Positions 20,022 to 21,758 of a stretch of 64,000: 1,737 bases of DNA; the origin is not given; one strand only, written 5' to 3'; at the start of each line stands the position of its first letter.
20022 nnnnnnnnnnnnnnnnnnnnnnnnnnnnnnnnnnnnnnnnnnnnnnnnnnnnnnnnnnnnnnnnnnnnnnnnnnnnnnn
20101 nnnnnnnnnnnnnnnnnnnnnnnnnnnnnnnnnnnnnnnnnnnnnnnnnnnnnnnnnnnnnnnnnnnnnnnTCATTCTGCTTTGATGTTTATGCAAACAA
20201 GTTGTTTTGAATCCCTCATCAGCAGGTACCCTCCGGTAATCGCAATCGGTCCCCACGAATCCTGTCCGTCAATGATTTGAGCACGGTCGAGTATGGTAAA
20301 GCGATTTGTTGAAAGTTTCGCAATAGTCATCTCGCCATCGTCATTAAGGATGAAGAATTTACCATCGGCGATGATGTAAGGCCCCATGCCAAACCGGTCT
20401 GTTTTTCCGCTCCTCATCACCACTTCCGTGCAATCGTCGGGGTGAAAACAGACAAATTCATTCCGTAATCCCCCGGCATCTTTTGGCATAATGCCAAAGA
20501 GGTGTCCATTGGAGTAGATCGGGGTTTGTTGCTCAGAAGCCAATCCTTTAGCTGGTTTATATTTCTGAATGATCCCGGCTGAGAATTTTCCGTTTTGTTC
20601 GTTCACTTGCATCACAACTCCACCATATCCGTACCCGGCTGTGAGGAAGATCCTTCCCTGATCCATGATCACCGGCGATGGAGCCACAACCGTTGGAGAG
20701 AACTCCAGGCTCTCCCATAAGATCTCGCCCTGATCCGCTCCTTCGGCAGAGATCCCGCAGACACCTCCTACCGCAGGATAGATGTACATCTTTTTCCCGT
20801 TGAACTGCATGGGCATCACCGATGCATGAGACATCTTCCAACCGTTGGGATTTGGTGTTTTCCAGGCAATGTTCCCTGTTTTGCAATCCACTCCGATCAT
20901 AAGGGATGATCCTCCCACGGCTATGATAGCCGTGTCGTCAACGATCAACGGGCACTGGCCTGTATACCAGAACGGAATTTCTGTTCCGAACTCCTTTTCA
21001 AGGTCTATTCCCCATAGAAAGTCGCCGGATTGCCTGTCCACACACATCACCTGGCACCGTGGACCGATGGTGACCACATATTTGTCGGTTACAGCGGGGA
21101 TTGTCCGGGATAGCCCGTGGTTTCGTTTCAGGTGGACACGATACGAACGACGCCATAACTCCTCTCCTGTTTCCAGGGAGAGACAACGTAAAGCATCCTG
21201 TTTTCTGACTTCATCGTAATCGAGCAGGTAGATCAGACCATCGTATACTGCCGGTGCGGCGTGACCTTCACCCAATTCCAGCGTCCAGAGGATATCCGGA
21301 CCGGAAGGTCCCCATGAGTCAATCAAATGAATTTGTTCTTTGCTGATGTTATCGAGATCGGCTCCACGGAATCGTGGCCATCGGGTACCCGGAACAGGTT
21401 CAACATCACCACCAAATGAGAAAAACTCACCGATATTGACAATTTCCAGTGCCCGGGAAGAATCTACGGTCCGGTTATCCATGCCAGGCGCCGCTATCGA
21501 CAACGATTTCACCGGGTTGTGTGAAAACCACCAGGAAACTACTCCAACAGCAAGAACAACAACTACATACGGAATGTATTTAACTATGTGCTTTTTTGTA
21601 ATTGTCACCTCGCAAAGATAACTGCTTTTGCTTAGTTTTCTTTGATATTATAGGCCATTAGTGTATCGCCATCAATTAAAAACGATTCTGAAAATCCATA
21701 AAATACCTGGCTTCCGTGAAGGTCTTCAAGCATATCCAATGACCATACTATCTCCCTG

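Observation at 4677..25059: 14-gene cluster resembling an uncharacterised cytoplasm-to-periplasm redox system built on PQQ-like propellers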

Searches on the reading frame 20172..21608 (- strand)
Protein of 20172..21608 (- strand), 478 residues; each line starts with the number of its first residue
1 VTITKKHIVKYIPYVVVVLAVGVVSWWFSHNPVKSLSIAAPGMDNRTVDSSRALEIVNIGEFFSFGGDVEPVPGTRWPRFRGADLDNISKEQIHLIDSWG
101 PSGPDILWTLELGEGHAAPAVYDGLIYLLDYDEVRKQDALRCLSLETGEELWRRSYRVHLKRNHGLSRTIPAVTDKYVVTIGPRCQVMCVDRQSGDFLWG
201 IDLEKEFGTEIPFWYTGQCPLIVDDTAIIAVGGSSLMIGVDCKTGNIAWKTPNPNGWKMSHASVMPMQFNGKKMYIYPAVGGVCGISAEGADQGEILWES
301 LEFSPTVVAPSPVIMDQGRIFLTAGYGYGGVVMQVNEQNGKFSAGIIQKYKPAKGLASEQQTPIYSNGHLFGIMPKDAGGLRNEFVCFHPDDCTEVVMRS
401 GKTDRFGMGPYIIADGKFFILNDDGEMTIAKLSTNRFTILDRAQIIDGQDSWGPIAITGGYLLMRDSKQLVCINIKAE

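Call 4: search_protein_families(library=pfam, proteins=[window:20172-21608:-], max_evalue=0.01)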
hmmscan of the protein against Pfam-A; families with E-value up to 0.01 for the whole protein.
window:20172-21608:- (478 aa): 3 families
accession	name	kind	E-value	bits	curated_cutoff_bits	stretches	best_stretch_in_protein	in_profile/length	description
PF13360.13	PQQ_2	-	5.7e-25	88.8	27.6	2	140-341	5-190/233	Outer membrane protein assembly factor BamB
PF13570.13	Beta-prop_ACSF4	-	0.0033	17.3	133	0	140-317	31-186/329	Beta-alanine-activating enzyme, beta-propeller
PF23727.1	Beta-prop_FAM234A_B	-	0.0075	15.3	26.4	0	186-261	53-126/467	FAM234A/B beta-propeller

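Call 6: search_protein_families(library=ncbifam, proteins=[window:20172-21608:-], max_evalue=0.001)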
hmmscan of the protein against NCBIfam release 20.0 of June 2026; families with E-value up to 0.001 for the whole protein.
window:20172-21608:- (478 aa): 4 families
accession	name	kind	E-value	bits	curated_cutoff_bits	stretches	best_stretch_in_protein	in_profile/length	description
TIGR04528.1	acido_non_PQQ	subfamily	3.7e-07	29.3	650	1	117-251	52-179/493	acido-empty-quinoprotein group A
TIGR03300.1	assembly_YfgL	equivalog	1.2e-05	24.2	285.2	0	150-251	42-131/377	outer membrane protein assembly factor BamB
NF008351.0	PRK11138.1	equivalog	2.6e-05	22.9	423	1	113-343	150-358/394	outer membrane protein assembly factor BamB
TIGR03075.1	PQQ_enz_alc_DH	subfamily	0.00028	19.6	480.05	0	115-255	60-201/530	PQQ-dependent dehydrogenase, methanol/ethanol family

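Call 23: find_homologous_proteins(query=window:20172-21608:-, max_evalue=0.00001)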
Query window:20172-21608:- (478 aa): 5404 proteins with E <= 0.00001 among 8000 candidates; the best 120 are listed.
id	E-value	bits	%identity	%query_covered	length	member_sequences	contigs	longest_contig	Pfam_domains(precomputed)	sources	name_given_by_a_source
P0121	0.0e+0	1120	100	100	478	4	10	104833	PF13360.14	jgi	-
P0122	1.1e-291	986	94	92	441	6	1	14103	PF13360.14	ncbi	-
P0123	1.1e-289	979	85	100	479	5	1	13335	PF13360.14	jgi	-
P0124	6.2e-289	977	84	100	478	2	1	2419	PF13360.14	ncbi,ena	-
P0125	1.7e-280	949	81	100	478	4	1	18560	PF13360.14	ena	-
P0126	1.0e-277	940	82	100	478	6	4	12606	PF13360.14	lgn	-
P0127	3.9e-275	931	80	100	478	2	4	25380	PF13360.14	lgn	-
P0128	2.6e-272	922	79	100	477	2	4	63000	PF13360.14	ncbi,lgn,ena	-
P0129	6.0e-269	911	79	100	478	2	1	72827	PF13360.14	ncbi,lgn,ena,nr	ncbi:MAG: hypothetical protein D4R67_01090 [Bacteroidetes bacterium]|nr:MAG: hypothetical protein D4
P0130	1.0e-265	900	79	97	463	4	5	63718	PF13360.14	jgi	-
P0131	1.4e-263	893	80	97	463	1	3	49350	PF13360.14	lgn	-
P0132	1.1e-261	887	78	96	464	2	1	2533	PF13360.14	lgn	-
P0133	2.3e-261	886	76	100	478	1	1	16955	PF13360.14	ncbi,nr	ncbi:MAG: PQQ-binding-like beta-propeller repeat protein [Bacteroidales bacterium]|nr:PQQ-binding-li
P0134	5.9e-252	855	73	100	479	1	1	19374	PF13360.14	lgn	-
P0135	4.3e-234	796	66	99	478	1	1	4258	PF13360.14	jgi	-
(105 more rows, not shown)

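Call 29: predict_structure(alignment_id=A2)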
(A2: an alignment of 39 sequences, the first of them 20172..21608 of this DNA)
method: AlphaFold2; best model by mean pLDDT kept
length: 478 residues; sequences in the alignment: 39
mean_pLDDT: 86.1   pTM: 0.82
mean pLDDT of the five models: 86.1, 85.7, 84.6, 84.2, 82.4
residues with pLDDT >= 90: 282; 70-90: 132; 50-70: 40; < 50: 24
segments of 3 or more residues with pLDDT < 50: 32-42, 82-84
pLDDT, mean of each block of 10 residues (from residue 1): 60 85 78 44 50 69 93 76 65 93 95 84 93 89 95 89 63 93 91 96 92 68 93 95 98 92 90 94 95 96 84 92 89 95 96 90 90 92 94 95 86 93 91 96 81 77 88 92
secondary structure, 60 per line:
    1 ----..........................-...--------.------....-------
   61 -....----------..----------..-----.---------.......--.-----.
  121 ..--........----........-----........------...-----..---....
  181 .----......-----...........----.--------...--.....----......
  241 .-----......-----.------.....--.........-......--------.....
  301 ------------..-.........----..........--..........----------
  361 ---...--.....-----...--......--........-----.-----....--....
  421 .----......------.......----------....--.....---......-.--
elements in order: H5-30 H50-53 E62-65 E105-111 E120-122 E125-132 E137-144 E150-157 E177-181 E186-191 E197-202 H203-207 E221-223 E226-230 E235-241 E247-252 E265-269 E272-280 E282-287 E296-300 E319-324 E329-338 E341-350 E364-366 E369-373 E384-389 E392-399 E411-414 E417-421 E426-431 E438-444 E455-458 E461-465 E469-474

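Call 32: fold_search(model_id=the predicted structure, library=pdb)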
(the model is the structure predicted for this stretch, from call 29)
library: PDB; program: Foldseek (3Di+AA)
matches with E <= 10: 1657; with E <= 0.001: 931
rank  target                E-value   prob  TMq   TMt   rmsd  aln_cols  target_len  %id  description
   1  9co0_B                1.3e-16  1.00  0.54  0.72   5.0       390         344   15  CryoEM structure of BAM in complex with the PTB2 open-state inhibitor (in SMA nanodisc) (released 2024-12-25)
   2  3q7o                  2.1e-16  1.00  0.55  0.70   8.8       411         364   15  The crystal structure of BamB from the BAM complex in spacegroup P213 (released 2011-02-09)
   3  8orr                  2.5e-16  1.00  0.55  0.72   5.3       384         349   15  Outer membrane protein assembly factor BamB from Klebsiella pneumoniae (released 2024-04-24)
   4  3q54                  2.8e-16  1.00  0.54  0.72   7.9       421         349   14  Crystal structure of Escherichia coli BamB (released 2012-05-09)
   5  9p1u_B                3.3e-16  1.00  0.53  0.71   5.1       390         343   15  beta-barrel assembly machine from Escherichia coli in an late state of LptD assembly (released 2026-03-11)
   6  8qpv_B                6.6e-16  1.00  0.53  0.68   5.3       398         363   15  Handover Complex: BAM bound OmpX and extended SurA (released 2024-09-25)
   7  8sqa_B                6.6e-16  1.00  0.55  0.69   7.8       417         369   14  The cryo-EM structure of the EcBAM/EspP(beta8-12) complex (released 2024-05-08)
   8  6lys_B                7.3e-16  1.00  0.54  0.71   5.0       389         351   16  Structure of the BAM complex (released 2021-01-13)
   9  8qp5_B                9.6e-16  1.00  0.55  0.71   7.2       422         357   13  Release Complex: BAM bound EspP (SurA released) (released 2024-09-25)
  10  9cnx_B                1.1e-15  1.00  0.54  0.71   5.4       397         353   14  CryoEM structure of BAM in complex with the PTB1 closed-state inhibitor (in DDM detergent) (released 2024-12-25)
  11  9cnw_B                1.4e-15  1.00  0.55  0.74   6.0       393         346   15  CryoEM structure of the APO-BAM complex in DDM detergent (released 2024-12-25)
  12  3prw                  1.4e-15  1.00  0.55  0.72   8.0       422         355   13  Crystal structure of the lipoprotein BamB (released 2011-01-19)
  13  7nbx_B                1.4e-15  1.00  0.54  0.71   5.4       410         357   14  Lateral-open conformation of the lid-locked BAM complex (BamA E435C S665C, BamBDCE) by cryoEM (released 2021-06-02)
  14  9cnz_B                1.6e-15  1.00  0.54  0.72   4.9       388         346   16  Structure of BAM complexed with PTB2 ligand in detergent (released 2024-12-25)
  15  8bvq_B                1.7e-15  1.00  0.54  0.69   5.6       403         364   15  E. coli BAM complex (BamABCDE) bound to darobactin B (released 2023-05-24)
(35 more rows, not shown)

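Call 37: search_protein_representatives(protein=window:20172-21608:-)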
Query: 478 residues. Proteins with E-value up to 0.001 (for the whole library): 10113; up to 1e-10: 4388; up to 1e-30: 413. The best 150 are listed.
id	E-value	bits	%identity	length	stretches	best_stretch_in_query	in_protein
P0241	3.1e-155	533.8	52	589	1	39-476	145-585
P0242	1.5e-149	515.1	48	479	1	4-477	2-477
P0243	1.4e-140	485.5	48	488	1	15-475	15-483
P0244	1.2e-138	479.2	48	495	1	15-477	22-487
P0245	7.3e-137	473.3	45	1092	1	14-478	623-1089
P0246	4.2e-133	460.9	43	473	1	9-477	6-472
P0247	7.9e-133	460.0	45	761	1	44-476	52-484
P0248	6.8e-127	440.4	46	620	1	53-475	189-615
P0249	7.1e-126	437.0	47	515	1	70-476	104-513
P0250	1.4e-125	436.1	45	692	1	47-476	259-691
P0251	1.5e-125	435.9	45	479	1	11-476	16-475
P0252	4.9e-125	434.2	43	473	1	16-475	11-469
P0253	7.0e-125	433.7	46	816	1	10-477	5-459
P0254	1.9e-124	432.3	47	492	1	16-477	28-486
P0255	3.2e-123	428.3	46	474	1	11-475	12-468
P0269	2.7e-109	382.3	36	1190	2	60-475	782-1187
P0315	3.5e-85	302.8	39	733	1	72-475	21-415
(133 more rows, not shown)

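Call 39: find_homologous_proteins(query=P0253, max_evalue=1e-20)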
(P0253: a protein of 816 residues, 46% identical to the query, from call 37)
Query P0253 (816 aa): 4257 proteins with E <= 1e-20 among 8000 candidates; the best 120 are listed.
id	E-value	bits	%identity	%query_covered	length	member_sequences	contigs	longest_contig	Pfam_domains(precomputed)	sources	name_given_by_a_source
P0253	0.0e+0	1895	100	100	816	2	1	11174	PF13360.14,PF13570.14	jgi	-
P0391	1.1e-185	637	59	56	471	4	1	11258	PF01011.29,PF13360.14,PF13570.14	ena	-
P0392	1.2e-184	634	41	98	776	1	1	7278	PF13360.14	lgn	-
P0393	1.3e-181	624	40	99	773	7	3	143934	PF13360.14,PF13570.14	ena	-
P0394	1.8e-181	623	60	56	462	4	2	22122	PF01011.29,PF13360.14,PF13570.14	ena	-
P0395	5.0e-181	622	57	56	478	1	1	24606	PF01011.29,PF13360.14,PF13570.14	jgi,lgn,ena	-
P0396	1.1e-179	617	39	99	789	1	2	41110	PF13360.14,PF13570.14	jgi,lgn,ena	-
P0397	1.2e-179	617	60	56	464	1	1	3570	PF13360.14,PF13570.14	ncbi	-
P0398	2.0e-179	617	58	56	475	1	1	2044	PF01011.29,PF13360.14,PF13570.14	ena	-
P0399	1.1e-178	614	58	56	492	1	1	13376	PF13360.14,PF13570.14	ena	-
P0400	1.3e-178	614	40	99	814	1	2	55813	PF13360.14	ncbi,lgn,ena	-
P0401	1.6e-178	614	38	99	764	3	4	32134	PF13360.14,PF13570.14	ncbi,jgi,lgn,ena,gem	ncbi:MAG: PQQ-binding-like beta-propeller repeat protein [bacterium]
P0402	3.3e-178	613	58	56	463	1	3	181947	PF01011.29,PF13360.14,PF13570.14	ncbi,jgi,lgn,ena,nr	ncbi:MAG TPA: PQQ-binding-like beta-propeller repeat protein [Sedimentisphaerales bacterium]|nr:PQQ-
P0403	1.2e-177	611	59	56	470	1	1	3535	PF01011.29,PF13360.14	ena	-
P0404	1.8e-177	610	60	56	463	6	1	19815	PF01011.29,PF13360.14,PF13570.14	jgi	-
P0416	6.5e-172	592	58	56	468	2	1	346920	PF01011.29,PF13360.14,PF13570.14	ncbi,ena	-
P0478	1.2e-166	574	55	56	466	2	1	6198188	PF13360.14,PF13570.14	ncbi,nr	ncbi:MAG: PQQ-like beta-propeller repeat protein [Phycisphaerales bacterium]|nr:MAG: PQQ-like beta-p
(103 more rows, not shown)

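Call 40: find_encoding_contigs(protein=P0478, flank=10000, max_places=2)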
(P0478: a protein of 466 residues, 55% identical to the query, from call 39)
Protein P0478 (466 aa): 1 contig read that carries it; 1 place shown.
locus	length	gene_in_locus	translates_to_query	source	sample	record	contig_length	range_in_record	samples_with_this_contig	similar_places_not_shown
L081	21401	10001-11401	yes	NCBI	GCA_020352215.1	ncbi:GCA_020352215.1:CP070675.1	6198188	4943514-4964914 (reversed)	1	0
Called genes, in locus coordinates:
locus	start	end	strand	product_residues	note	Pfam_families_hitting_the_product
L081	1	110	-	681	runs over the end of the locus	PF13229:Beta_helix, PF13385:Laminin_G_3, PF08480:Disaggr_assoc (weak)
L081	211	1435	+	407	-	PF22633:F5_F8_type_C_2 (faint), PF00754:F5_F8_type_C (weak)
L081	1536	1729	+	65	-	-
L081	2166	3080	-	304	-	-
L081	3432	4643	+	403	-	-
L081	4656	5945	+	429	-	PF13579:Glyco_trans_4_4 (weak), PF13439:Glyco_transf_4, PF20706:GT4-conflict (weak), PF00534:Glycos_transf_1, PF13692:Glyco_trans_1_4, PF13524:Glyco_trans_1_2 (weak)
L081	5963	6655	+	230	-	PF00005:ABC_tran, PF02463:SMC_N (faint), PF13304:AAA_21 (faint)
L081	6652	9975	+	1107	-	PF12704:MacB_PCD, PF02687:FtsX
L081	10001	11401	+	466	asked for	PF13570:Beta-prop_ACSF4 (faint), PF13360:PQQ_2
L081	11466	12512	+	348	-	PF01436:NHL (faint), PF08450:SGL (faint)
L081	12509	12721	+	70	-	-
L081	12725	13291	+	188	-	PF12838:Fer4_7 (faint), PF00037:Fer4 (faint), PF12837:Fer4_6 (faint)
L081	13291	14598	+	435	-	PF25160:LdpA_Fe-S-bd (faint), PF13187:Fer4_9 (faint), PF13484:Fer4_16 (faint), PF12801:Fer4_5, PF12801:Fer4_5 (weak), PF12838:Fer4_7 (weak), PF00037:Fer4 (weak), PF12837:Fer4_6 (weak), +2 more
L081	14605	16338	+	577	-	PF13360:PQQ_2 (weak), PF13570:Beta-prop_ACSF4 (faint), PF13360:PQQ_2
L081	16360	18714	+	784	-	PF01257:2Fe-2S_thioredx, PF01512:Complex1_51K, PF10589:NADH_4Fe-4S, PF00037:Fer4 (weak), PF12838:Fer4_7 (weak), PF13187:Fer4_9 (weak), PF13237:Fer4_10 (weak), PF14697:Fer4_21, +1 more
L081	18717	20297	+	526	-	PF13510:Fer2_4, PF14691:Fer4_20, PF00890:FAD_binding_2 (faint), PF01266:DAO (weak), PF01946:Thi4 (faint), PF07992:Pyr_redox_2 (weak), PF13450:NAD_binding_8, PF07992:Pyr_redox_2 (weak), +2 more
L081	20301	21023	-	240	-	PF03358:FMN_red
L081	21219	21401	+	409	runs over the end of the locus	PF13360:PQQ_2, PF01011:PQQ (faint), PF13360:PQQ_2, PF13570:Beta-prop_ACSF4 (weak)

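Call 41: find_encoding_contigs(protein=P0393, flank=10000, max_places=2)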
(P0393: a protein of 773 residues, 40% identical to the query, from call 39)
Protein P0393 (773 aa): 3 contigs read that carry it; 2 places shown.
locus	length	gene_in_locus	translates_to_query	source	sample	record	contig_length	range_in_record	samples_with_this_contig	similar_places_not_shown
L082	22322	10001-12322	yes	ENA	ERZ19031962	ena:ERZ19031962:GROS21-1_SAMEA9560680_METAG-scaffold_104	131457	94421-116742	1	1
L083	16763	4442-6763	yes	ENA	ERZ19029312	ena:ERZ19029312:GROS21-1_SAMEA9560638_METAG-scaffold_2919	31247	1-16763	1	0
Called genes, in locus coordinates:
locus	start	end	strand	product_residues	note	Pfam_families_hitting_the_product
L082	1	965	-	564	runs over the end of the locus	PF00528:BPD_transp_1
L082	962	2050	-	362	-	PF00005:ABC_tran, PF13304:AAA_21 (faint)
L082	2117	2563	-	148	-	PF01451:LMWPc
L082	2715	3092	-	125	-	PF01850:PIN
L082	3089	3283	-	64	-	PF09957:VapB_antitoxin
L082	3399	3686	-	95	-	-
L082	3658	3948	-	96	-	PF04365:BrnT_toxin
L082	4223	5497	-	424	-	PF00078:RVT_1, PF08388:GIIM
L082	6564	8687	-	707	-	PF07715:Plug, PF00593:TonB_dep_Rec_b-barrel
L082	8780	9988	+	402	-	PF01011:PQQ (faint), PF13570:Beta-prop_ACSF4 (weak), PF25293:Beta-prop_EMC1_N (faint), PF13360:PQQ_2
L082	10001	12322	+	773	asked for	PF13360:PQQ_2, PF13570:Beta-prop_ACSF4 (faint)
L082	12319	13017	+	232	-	PF12837:Fer4_6 (faint), PF12838:Fer4_7 (faint), PF00037:Fer4 (faint)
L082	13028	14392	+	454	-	PF12838:Fer4_7 (faint), PF12801:Fer4_5, PF00037:Fer4 (weak)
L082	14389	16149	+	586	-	PF01011:PQQ (faint), PF13360:PQQ_2, PF13570:Beta-prop_ACSF4, PF13360:PQQ_2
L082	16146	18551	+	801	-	PF01257:2Fe-2S_thioredx, PF01512:Complex1_51K, PF10531:SLBB (weak), PF10589:NADH_4Fe-4S, PF00037:Fer4 (weak), PF12838:Fer4_7, PF13187:Fer4_9 (weak), PF14697:Fer4_21, +2 more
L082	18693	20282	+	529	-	PF13510:Fer2_4, PF14691:Fer4_20, PF00890:FAD_binding_2 (weak), PF01266:DAO (weak), PF01494:FAD_binding_3 (weak), PF13450:NAD_binding_8, PF07992:Pyr_redox_2 (weak)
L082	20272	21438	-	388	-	PF13173:AAA_14, PF13635:DUF4143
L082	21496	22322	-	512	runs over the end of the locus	PF13424:TPR_12 (faint), PF13428:TPR_14 (faint), PF07719:TPR_2 (weak), PF13414:TPR_11 (weak), PF14559:TPR_19 (weak), PF00515:TPR_1 (weak), PF07719:TPR_2 (weak), PF13181:TPR_8 (weak), +6 more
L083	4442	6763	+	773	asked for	PF13360:PQQ_2, PF13570:Beta-prop_ACSF4 (faint)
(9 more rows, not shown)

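Call 43: find_encoding_contigs(protein=P0402, flank=10000, max_places=1)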
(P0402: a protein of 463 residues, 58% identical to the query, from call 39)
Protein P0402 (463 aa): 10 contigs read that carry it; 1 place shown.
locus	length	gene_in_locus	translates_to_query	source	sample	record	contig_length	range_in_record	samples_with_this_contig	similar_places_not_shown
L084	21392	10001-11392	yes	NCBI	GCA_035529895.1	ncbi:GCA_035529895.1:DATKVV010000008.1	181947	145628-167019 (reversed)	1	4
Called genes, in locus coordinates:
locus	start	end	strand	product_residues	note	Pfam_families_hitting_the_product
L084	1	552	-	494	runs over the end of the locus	PF00294:PfkB, PF08543:Phos_pyr_kin, PF01467:CTP_transf_like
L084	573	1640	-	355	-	PF02606:LpxK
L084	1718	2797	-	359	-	PF00180:Iso_dh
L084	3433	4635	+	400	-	-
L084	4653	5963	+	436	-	PF13579:Glyco_trans_4_4, PF13439:Glyco_transf_4, PF00534:Glycos_transf_1, PF13692:Glyco_trans_1_4, PF13524:Glyco_trans_1_2 (weak)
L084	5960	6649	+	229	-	PF02463:SMC_N (faint), PF00005:ABC_tran, PF13304:AAA_21 (faint)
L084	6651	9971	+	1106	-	PF02687:FtsX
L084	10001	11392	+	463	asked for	PF01011:PQQ (faint), PF13570:Beta-prop_ACSF4, PF13360:PQQ_2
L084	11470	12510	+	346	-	PF01436:NHL (faint)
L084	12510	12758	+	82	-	-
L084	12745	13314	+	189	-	PF12838:Fer4_7 (faint), PF00037:Fer4 (faint), PF12837:Fer4_6 (faint)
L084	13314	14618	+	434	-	PF25160:LdpA_Fe-S-bd (faint), PF12837:Fer4_6 (faint), PF13187:Fer4_9 (faint), PF13484:Fer4_16 (faint), PF12801:Fer4_5, PF12801:Fer4_5 (weak), PF12838:Fer4_7 (weak), PF00037:Fer4 (weak), +3 more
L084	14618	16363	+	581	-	PF13360:PQQ_2 (weak), PF01011:PQQ (faint), PF13360:PQQ_2, PF13570:Beta-prop_ACSF4 (weak), PF13360:PQQ_2 (weak)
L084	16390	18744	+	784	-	PF01257:2Fe-2S_thioredx, PF01512:Complex1_51K, PF10589:NADH_4Fe-4S, PF12838:Fer4_7, PF13187:Fer4_9 (weak), PF13237:Fer4_10 (weak), PF14697:Fer4_21, PF00037:Fer4, +1 more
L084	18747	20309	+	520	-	PF13510:Fer2_4, PF14691:Fer4_20, PF01266:DAO (weak), PF01946:Thi4 (weak), PF07992:Pyr_redox_2 (weak), PF13450:NAD_binding_8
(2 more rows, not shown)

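Call 44: find_encoding_contigs(protein=P0400, flank=10000, max_places=1)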
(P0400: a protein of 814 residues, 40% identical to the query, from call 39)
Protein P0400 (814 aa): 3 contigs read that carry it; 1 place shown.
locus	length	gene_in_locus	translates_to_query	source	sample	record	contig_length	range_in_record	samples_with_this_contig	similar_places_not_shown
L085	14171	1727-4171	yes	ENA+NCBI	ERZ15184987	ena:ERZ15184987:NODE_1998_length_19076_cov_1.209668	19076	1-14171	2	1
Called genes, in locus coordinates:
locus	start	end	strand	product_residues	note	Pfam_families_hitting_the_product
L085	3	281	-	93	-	?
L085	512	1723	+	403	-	PF13360:PQQ_2, PF13570:Beta-prop_ACSF4 (weak), PF13360:PQQ_2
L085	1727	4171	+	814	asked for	PF13360:PQQ_2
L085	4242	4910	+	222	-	PF13187:Fer4_9 (faint), PF12837:Fer4_6 (faint), PF00037:Fer4 (faint), PF12838:Fer4_7 (faint)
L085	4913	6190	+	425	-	PF13484:Fer4_16 (faint), PF14697:Fer4_21 (faint), PF12801:Fer4_5, PF00037:Fer4 (weak)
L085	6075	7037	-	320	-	PF04307:YdjM (weak)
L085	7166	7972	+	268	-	PF14602:Hexapep_2 (faint), PF00132:Hexapep (weak)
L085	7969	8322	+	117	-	PF01844:HNH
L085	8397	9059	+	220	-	PF02666:PS_Dcarbxylase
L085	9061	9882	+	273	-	PF01066:CDP-OH_P_transf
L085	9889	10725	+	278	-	PF03167:UDG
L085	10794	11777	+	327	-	PF01467:CTP_transf_like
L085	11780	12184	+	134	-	PF14559:TPR_19 (faint), PF13428:TPR_14 (faint), PF13431:TPR_17 (faint), PF13432:TPR_16 (faint), PF00515:TPR_1 (faint), PF07719:TPR_2 (faint), PF13181:TPR_8 (faint), PF13424:TPR_12 (faint), +1 more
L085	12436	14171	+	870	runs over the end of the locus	PF02861:Clp_N, PF23569:NBD_SMAX1, PF00004:AAA, PF17871:AAA_lid_9, PF00004:AAA, PF07724:AAA_2, PF07728:AAA_5, PF10431:ClpB_D2-small, +10 more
